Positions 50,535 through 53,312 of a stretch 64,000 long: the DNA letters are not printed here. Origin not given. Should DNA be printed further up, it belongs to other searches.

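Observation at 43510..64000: Four FAD-oxidoreductase/GcvT-fusion paralogues of two distinct types packed into 20 kb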

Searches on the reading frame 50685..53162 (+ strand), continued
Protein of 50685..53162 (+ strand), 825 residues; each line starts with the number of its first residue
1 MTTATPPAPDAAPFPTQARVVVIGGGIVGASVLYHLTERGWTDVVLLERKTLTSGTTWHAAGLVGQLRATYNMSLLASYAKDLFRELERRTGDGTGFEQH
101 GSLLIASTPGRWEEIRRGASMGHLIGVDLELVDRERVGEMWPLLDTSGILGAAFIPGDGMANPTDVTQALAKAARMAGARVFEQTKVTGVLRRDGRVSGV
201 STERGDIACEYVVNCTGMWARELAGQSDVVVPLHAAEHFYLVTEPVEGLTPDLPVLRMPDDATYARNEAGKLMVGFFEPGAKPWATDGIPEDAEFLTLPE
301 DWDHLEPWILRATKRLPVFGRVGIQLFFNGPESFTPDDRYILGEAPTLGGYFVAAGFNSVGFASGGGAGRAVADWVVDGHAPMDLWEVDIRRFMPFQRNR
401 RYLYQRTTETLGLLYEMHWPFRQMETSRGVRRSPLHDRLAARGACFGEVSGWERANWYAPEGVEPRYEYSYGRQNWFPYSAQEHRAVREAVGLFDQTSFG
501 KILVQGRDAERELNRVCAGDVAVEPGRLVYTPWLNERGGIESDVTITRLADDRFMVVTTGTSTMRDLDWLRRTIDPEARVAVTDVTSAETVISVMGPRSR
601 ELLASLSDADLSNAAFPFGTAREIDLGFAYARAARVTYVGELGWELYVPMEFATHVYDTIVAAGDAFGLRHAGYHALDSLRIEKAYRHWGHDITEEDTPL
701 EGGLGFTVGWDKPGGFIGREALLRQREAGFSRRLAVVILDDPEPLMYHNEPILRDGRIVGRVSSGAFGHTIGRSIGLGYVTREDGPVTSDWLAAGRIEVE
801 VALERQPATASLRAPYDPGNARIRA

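Call 44: get_annotated_region(hit=H7, flank=9000)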
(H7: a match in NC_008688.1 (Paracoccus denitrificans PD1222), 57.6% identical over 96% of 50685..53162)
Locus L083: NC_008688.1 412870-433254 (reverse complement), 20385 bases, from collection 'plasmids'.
description: Paracoccus denitrificans PD1222 plasmid 1, complete sequence
organism: Paracoccus denitrificans PD1222 (NCBI taxid 318586)
taxonomy: Bacteria; Pseudomonadota; Alphaproteobacteria; Rhodobacterales; Paracoccaceae; Paracoccus; Paracoccus denitrificans; Paracoccus denitrificans PD1222
host: -; source: -; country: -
typing (MOB-suite, as given by PLSDB): non-mobilizable; replicon rep_cluster_560,rep_cluster_969
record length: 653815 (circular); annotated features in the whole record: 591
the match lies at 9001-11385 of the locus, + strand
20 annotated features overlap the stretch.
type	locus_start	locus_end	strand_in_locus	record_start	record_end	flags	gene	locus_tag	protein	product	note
CDS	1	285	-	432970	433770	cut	-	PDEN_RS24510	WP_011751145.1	transporter substrate-binding domain-containing protein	-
CDS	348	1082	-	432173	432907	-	-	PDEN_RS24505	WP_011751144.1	amino acid ABC transporter ATP-binding protein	-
CDS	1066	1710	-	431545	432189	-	-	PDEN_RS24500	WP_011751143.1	amino acid ABC transporter permease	GO:0006865 - amino acid transport [Evidence IEA]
CDS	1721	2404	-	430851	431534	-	-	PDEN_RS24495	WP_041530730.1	amino acid ABC transporter permease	GO:0006865 - amino acid transport [Evidence IEA]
CDS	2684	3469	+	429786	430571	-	-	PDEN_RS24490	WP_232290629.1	IclR family transcriptional regulator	GO:0006355 - regulation of DNA-templated transcription [Evidence IEA]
CDS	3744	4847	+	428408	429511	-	-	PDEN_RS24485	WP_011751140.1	hypothetical protein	-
CDS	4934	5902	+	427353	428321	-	-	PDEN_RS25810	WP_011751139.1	alpha/beta hydrolase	-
CDS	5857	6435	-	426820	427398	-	-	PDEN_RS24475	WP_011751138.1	VTT domain-containing protein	-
CDS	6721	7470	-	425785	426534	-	map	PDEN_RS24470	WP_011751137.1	type I methionyl aminopeptidase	GO:0036211 - protein modification process [Evidence IEA]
CDS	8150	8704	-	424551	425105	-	-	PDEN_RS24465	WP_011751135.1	XRE family transcriptional regulator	GO:0006355 - regulation of DNA-templated transcription [Evidence IEA]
CDS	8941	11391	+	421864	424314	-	-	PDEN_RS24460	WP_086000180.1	FAD-dependent oxidoreductase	-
CDS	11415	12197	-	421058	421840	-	-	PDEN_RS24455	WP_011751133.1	DeoR/GlpR family DNA-binding transcription regulator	-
CDS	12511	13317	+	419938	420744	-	-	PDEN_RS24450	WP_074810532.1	inositol monophosphatase family protein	-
CDS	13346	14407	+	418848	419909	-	-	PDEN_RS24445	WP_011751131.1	ABC transporter ATP-binding protein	-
CDS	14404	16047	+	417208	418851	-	-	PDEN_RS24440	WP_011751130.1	iron ABC transporter permease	GO:0006826 - iron ion transport [Evidence IEA]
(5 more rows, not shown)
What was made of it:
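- Tried and rejected: The Paracoccus denitrificans context of the closest annotated C homologue was uninformative: an XRE regulator and unrelated neighbours (call 44).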

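Call 51: search_dna_similar(query=window:50685-53162:+, collection=plasmids, mode=protein, max_rows=60, rows=spread, max_evalue=1e-30)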
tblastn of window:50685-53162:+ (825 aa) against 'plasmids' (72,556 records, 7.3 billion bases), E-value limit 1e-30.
Records with a match: 561; places in all: 791; records where one place covers at least 80% of the query: 511.
Best place of each record, by identity: <60% 561.
By first word of the organism name: Sinorhizobium 141; Rhizobium 139; Phaeobacter 60; Paracoccus 20; Shinella 19; Leisingera 19; Sphingobium 10; Aminobacter 10; Ensifer 10; Arthrobacter 10; and 60 more.
By predicted mobility (MOB-suite, as given by PLSDB): non-mobilizable 328; mobilizable 117; conjugative 116.
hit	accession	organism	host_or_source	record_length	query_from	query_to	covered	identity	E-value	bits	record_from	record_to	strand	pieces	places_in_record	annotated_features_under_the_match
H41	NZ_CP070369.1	Paracoccus methylovorus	whole organism,grassland soil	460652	30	822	96%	58.1%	0e+0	874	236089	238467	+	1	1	FAD-dependent oxidoreductase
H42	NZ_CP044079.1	Paracoccus yeei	Homo sapiens,clinical isolate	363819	30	824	96%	57.6%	0e+0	868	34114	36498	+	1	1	FAD-dependent oxidoreductase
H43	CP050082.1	Rhizobium leguminosarum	Trifolium pratense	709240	30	824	96%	56.2%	0e+0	877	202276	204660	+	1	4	FAD-dependent oxidoreductase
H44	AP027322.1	Sphingobium sp. TomTYG43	-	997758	30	825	96%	54.9%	0e+0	838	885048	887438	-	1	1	FAD-dependent oxidoreductase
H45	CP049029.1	Rhodobacteraceae bacterium SC52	Apostichopus japonicus,pure ...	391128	30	824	96%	54.5%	0e+0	820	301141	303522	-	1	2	FAD-dependent oxidoreductase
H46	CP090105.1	Sinorhizobium meliloti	Medicago,Cell culture,Plant nodule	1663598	30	825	96%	53.7%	0e+0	838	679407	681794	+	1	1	FAD-dependent oxidoreductase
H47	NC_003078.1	Sinorhizobium meliloti 1021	-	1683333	30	825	96%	53.6%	0e+0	835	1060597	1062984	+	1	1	none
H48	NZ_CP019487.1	Sinorhizobium meliloti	alfalfa,single cell,nitrogen fixing ...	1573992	30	825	96%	53.6%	0e+0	834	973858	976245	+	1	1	none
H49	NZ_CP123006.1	Sinorhizobium meliloti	Medicago sativa,cell culture,nodules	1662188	30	825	96%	53.6%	0e+0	834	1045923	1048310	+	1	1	none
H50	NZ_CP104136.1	Sinorhizobium sp. C101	Phaseolus vulgaris,cell ...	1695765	30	825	96%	53.5%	0e+0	835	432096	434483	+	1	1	record has no annotation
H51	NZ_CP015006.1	Aminobacter aminovorans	cell culture,soil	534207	30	825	96%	53.3%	0e+0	842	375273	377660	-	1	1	FAD-dependent oxidoreductase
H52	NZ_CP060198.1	Aminobacter sp. MDW-2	cell culture,soil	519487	30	825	96%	53.2%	0e+0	840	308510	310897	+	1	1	FAD-dependent oxidoreductase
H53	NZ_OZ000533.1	Shinella sp. WSC3-e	-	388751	30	825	96%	52.8%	0e+0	817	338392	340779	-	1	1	FAD-dependent oxidoreductase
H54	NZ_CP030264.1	Ensifer adhaerens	Zea mays,whole organism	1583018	30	824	96%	52.6%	0e+0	815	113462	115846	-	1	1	none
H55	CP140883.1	Sinorhizobium meliloti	Medicago lupulina,whole organism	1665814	30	825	96%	52.1%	0e+0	808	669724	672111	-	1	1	glycine cleavage T C-terminal barrel domain-containing protein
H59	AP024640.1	Arthrobacter sp. NtRootC45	Nicotiana tabacum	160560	30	824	96%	44.4%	0e+0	626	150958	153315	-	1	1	FAD-dependent oxidoreductase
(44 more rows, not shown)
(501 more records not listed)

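Call 52: get_annotated_region(hit=H59, flank=7000)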
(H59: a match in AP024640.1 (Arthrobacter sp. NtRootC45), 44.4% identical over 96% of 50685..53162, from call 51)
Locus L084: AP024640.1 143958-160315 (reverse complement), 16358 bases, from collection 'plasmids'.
description: Arthrobacter sp. NtRootC45 plasmid pNtRootC45 DNA, complete genome
organism: Arthrobacter sp. NtRootC45 (NCBI taxid 2830988)
taxonomy: Bacteria; Actinomycetota; Actinomycetes; Micrococcales; Micrococcaceae; Arthrobacter; Arthrobacter sp. NtRootC45
host: -; source: Nicotiana tabacum; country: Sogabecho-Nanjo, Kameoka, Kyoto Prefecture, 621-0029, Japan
typing (MOB-suite, as given by PLSDB): conjugative; relaxase MOBP; mating-pair formation MPF_T
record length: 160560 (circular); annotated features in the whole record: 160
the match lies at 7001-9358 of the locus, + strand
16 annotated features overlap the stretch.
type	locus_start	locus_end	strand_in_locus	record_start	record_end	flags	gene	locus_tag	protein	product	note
CDS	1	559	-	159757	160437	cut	-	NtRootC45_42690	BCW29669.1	hypothetical protein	-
CDS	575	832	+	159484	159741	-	-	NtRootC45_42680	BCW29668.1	hypothetical protein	-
CDS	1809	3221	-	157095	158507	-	-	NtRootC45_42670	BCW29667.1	hypothetical protein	-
CDS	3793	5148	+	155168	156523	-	-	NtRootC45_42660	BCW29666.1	amino acid permease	-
CDS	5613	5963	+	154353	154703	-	-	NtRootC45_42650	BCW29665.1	hypothetical protein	-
CDS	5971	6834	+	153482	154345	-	purU_4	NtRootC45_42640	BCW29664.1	formyltetrahydrofolate deformylase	-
CDS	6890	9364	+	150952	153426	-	-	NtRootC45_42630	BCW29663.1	FAD-dependent oxidoreductase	-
CDS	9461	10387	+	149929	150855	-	folD_3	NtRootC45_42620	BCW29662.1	bifunctional protein FolD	-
CDS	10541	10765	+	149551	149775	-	-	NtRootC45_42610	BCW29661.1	hypothetical protein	-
CDS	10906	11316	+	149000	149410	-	emrE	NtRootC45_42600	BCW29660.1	multidrug transporter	-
CDS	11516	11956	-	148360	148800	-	-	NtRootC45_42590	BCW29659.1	hypothetical protein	-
CDS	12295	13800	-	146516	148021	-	-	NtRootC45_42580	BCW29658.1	NAD-dependent succinate-semialdehyde dehydrogenase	-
CDS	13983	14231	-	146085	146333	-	-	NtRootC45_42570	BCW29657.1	hypothetical protein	-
CDS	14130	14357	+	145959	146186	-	-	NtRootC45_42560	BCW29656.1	hypothetical protein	-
CDS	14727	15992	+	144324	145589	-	-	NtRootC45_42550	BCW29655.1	hypothetical protein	-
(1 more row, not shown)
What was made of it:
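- Tried and rejected: A pAO1-like plasmid was used as a proxy for MABO (calls 51, 52).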

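Call 54: search_solved_structures(query=L081:7543-9963:+, max_evalue=1e-40)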
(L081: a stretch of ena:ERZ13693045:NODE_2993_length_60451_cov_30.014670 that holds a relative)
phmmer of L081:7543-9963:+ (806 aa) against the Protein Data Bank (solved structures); distinct sequences matched with E-value up to 1e-40: 5.
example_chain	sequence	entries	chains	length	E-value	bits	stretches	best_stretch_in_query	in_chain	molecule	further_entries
4pab_A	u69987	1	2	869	3.3e-178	597.9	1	4-803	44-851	Dimethylglycine dehydrogenase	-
4p9s_A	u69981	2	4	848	3.2e-177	594.6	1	4-803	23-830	Dimethylglycine dehydrogenase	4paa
5l46_A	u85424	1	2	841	4.4e-174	584.2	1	4-804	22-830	Dimethylglycine dehydrogenase, mitochondrial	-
1pj5_A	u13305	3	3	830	2.4e-93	317.2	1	3-805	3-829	N,N-dimethylglycine oxidase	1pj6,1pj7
3gsi_A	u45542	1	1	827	1.7e-92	314.4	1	6-805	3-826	N,N-dimethylglycine oxidase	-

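Call 60: search_solved_structures(query=L081:5428-6666:+, max_evalue=1e-10)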
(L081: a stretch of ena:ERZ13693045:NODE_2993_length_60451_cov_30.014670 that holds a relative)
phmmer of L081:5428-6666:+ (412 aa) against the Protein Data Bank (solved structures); distinct sequences matched with E-value up to 1e-10: 9.
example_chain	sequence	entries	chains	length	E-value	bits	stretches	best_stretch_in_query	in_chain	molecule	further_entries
4ysh_A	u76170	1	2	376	2e-23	86.2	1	124-409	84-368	Glycine oxidase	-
6j38_A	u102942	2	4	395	3.3e-20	75.6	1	129-412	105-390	FAD-dependent glycine oxydase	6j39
7cyx_A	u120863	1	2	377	5.6e-16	61.7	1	101-393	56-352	Glycine oxidase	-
1y56_B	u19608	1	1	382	4.6e-15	58.7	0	124-410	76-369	sarcosine oxidase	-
1ryi_A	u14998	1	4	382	1e-14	57.5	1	107-395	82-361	GLYCINE OXIDASE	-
1ng3_A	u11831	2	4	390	1.1e-14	57.5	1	107-395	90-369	Glycine oxidase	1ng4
9woz_A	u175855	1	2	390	1.1e-14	57.4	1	107-395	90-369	Glycine oxidase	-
6pxs_A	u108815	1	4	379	2.9e-14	56.1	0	164-407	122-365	FAD dependent oxidoreductase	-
3if9_A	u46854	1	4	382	7.8e-14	54.6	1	91-395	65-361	Glycine oxidase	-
